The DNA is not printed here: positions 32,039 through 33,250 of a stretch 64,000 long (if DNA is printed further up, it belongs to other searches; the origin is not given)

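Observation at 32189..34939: Orphan membrane T4CP-like ATPase coupled to an HtpX-like M48 protease in a prophage cargo slot: candidate undescribed defence/exclusion module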

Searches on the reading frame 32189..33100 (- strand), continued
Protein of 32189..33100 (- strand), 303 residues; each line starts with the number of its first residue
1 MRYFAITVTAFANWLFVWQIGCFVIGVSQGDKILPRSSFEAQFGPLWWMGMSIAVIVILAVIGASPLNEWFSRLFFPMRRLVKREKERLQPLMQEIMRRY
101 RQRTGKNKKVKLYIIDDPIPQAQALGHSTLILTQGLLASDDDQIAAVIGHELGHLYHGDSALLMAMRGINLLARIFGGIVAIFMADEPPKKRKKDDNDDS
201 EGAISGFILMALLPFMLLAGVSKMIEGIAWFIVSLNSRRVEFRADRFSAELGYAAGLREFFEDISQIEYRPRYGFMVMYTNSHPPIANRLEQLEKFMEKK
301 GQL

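Call 72: predict_structure(alignment_id=A4)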
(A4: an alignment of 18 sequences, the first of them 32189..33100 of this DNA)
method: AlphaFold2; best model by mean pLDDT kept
length: 303 residues; sequences in the alignment: 18
mean_pLDDT: 72.7   pTM: 0.67
mean pLDDT of the five models: 72.7, 70.8, 70.7, 69.5, 68.9
residues with pLDDT >= 90: 88; 70-90: 56; 50-70: 134; < 50: 25
segments of 3 or more residues with pLDDT < 50: 34-36, 187-199, 276-278
pLDDT, mean of each block of 10 residues (from residue 1): 54 60 61 51 58 57 57 75 92 95 90 89 85 92 95 86 64 61 53 47 58 64 69 76 93 94 79 51 81 92 77
secondary structure, 60 per line:
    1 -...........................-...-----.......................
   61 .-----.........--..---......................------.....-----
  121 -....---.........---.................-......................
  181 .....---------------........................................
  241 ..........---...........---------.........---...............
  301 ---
elements in order: H2-28 H38-61 H67-75 H83-104 E111-115 E122-125 E129-133 H134-137 H141-157 H159-185 H201-250 H254-264 H274-282 H286-300

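Call 75: fold_search(model_id=the predicted structure, library=pdb)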
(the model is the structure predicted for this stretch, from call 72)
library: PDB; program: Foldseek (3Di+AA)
matches with E <= 10: 86; with E <= 0.001: 10
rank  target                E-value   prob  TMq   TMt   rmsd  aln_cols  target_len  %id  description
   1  2ypt_D                1.6e-06  1.00  0.46  0.35   8.2       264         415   21  Crystal structure of the human nuclear membrane zinc metalloprotease ZMPSTE24 mutant (E336A) in complex with a synthet (released 2012-12-05)
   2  2ypt_B                1.7e-06  1.00  0.46  0.35   8.2       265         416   21  Crystal structure of the human nuclear membrane zinc metalloprotease ZMPSTE24 mutant (E336A) in complex with a synthet (released 2012-12-05)
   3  2ypt_E                2.0e-06  1.00  0.46  0.35   8.3       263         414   21  Crystal structure of the human nuclear membrane zinc metalloprotease ZMPSTE24 mutant (E336A) in complex with a synthet (released 2012-12-05)
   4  2ypt_A                2.8e-06  1.00  0.48  0.36   9.1       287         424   18  Crystal structure of the human nuclear membrane zinc metalloprotease ZMPSTE24 mutant (E336A) in complex with a synthet (released 2012-12-05)
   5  4aw6_B                3.3e-06  1.00  0.46  0.35   8.9       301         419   19  Crystal structure of the human nuclear membrane zinc metalloprotease ZMPSTE24 (FACE1) (released 2012-07-25)
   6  4aw6_D                3.7e-06  1.00  0.47  0.35   8.1       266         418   20  Crystal structure of the human nuclear membrane zinc metalloprotease ZMPSTE24 (FACE1) (released 2012-07-25)
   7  4aw6_A                9.3e-06  1.00  0.46  0.35   8.1       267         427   20  Crystal structure of the human nuclear membrane zinc metalloprotease ZMPSTE24 (FACE1) (released 2012-07-25)
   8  6bh8_A                9.8e-06  1.00  0.44  0.37   8.5       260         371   21  Crystal structure of ZMPSTE24 in complex with phosphoramidon (released 2018-08-15)
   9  6bh8_B                6.6e-05  1.00  0.44  0.34   7.8       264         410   21  Crystal structure of ZMPSTE24 in complex with phosphoramidon (released 2018-08-15)
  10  5syt                  7.8e-04  1.00  0.41  0.30   8.4       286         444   19  Crystal Structure of ZMPSTE24 (released 2016-11-02)
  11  3c37_B                3.1e-03  1.00  0.28  0.37  18.7       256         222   16  X-ray structure of the putative Zn-dependent peptidase Q74D82 at the resolution 1.7 A. Northeast Structural Genomics C (released 2008-02-12)
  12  3c37_A                5.5e-03  1.00  0.30  0.39  17.7       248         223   16  X-ray structure of the putative Zn-dependent peptidase Q74D82 at the resolution 1.7 A. Northeast Structural Genomics C (released 2008-02-12)
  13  6ait_C                2.1e-02  1.00  0.37  0.28  10.5       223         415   14  Crystal structure of E. coli BepA (released 2018-12-26)
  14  6ait_E                2.6e-02  1.00  0.35  0.27  12.1       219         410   15  Crystal structure of E. coli BepA (released 2018-12-26)
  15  6ait_B                2.6e-02  1.00  0.35  0.27  13.9       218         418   15  Crystal structure of E. coli BepA (released 2018-12-26)
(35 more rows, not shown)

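Call 80: find_related_loci(query=A3, collection=viral_contigs, flank=8000)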
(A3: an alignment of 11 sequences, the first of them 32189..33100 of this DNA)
Query A3 (303 aa) in viral_contigs; peptide patterns used: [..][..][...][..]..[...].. (x = any residue, [..] = any of these).
277 stretches matched a pattern; 3 encode a relative of the query (tblastn E <= 1e-3); 3 distinct loci.
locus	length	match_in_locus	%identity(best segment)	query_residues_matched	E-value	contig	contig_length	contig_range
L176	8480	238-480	33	79-159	2e-6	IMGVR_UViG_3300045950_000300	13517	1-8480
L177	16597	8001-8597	24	105-293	2e-6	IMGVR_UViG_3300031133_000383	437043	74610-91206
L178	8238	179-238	80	141-160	5e-6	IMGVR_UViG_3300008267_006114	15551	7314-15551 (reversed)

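Call 85: search_protein_families(library=phrogs, proteins=[window:32189-33100:-], max_evalue=0.001)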
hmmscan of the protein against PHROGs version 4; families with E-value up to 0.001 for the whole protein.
window:32189-33100:- (303 aa): 0 families
